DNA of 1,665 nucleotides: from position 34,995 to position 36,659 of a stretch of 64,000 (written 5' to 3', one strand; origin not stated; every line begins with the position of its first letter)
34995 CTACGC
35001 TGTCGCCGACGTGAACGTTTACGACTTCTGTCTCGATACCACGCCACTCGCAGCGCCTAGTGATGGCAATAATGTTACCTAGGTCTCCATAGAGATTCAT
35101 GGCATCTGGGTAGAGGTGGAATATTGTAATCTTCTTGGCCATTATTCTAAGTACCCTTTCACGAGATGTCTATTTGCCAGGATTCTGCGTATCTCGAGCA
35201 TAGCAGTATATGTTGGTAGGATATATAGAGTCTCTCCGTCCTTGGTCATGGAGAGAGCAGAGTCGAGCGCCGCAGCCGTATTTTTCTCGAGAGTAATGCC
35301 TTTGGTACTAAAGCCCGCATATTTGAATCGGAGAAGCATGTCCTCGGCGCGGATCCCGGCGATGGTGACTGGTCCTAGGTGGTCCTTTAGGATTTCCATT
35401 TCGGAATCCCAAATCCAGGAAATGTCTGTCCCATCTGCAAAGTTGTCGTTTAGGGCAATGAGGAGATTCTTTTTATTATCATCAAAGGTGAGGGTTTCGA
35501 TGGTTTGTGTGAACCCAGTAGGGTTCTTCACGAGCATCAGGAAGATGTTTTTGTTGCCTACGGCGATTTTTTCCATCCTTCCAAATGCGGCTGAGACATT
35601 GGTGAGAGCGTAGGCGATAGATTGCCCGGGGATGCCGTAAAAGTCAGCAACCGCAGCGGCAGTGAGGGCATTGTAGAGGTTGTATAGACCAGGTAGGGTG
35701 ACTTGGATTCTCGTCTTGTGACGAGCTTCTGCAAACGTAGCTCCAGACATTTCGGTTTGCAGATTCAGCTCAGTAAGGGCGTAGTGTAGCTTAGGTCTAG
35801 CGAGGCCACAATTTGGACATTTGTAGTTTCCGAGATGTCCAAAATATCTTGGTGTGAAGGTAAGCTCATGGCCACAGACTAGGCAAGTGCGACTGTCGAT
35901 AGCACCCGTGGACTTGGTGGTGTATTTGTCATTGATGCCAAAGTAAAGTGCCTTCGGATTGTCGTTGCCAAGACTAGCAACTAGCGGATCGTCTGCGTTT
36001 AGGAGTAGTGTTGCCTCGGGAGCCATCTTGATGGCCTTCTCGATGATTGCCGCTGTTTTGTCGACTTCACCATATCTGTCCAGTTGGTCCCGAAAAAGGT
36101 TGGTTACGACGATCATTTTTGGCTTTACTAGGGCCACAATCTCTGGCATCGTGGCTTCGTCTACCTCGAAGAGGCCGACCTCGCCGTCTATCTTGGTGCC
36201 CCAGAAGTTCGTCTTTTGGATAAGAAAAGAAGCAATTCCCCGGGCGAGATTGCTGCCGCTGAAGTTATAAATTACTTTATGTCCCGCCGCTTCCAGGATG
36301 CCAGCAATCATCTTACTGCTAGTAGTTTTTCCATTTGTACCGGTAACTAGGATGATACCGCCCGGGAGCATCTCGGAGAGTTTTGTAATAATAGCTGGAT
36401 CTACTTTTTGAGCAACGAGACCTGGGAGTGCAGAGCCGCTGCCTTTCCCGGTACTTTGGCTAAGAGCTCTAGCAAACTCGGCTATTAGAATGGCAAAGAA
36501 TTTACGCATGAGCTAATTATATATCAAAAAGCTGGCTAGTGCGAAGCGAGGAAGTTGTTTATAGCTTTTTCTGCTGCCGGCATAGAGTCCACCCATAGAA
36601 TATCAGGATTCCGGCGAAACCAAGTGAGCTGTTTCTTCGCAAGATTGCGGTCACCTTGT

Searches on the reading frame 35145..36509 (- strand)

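Call 74: search_protein_families(library=pfam, proteins=[window:35145-36509:-], max_evalue=0.00001)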
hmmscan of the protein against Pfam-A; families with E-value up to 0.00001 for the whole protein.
window:35145-36509:- (455 aa): 2 families
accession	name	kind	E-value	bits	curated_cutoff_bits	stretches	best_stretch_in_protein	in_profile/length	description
PF08353.15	MurT_C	-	3.3e-35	120.8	25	1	326-437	1-110/110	MurT ligase C-terminal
PF08245.18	Mur_ligase_M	-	8.2e-19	68.8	24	1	55-197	1-152/200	Mur ligase middle domain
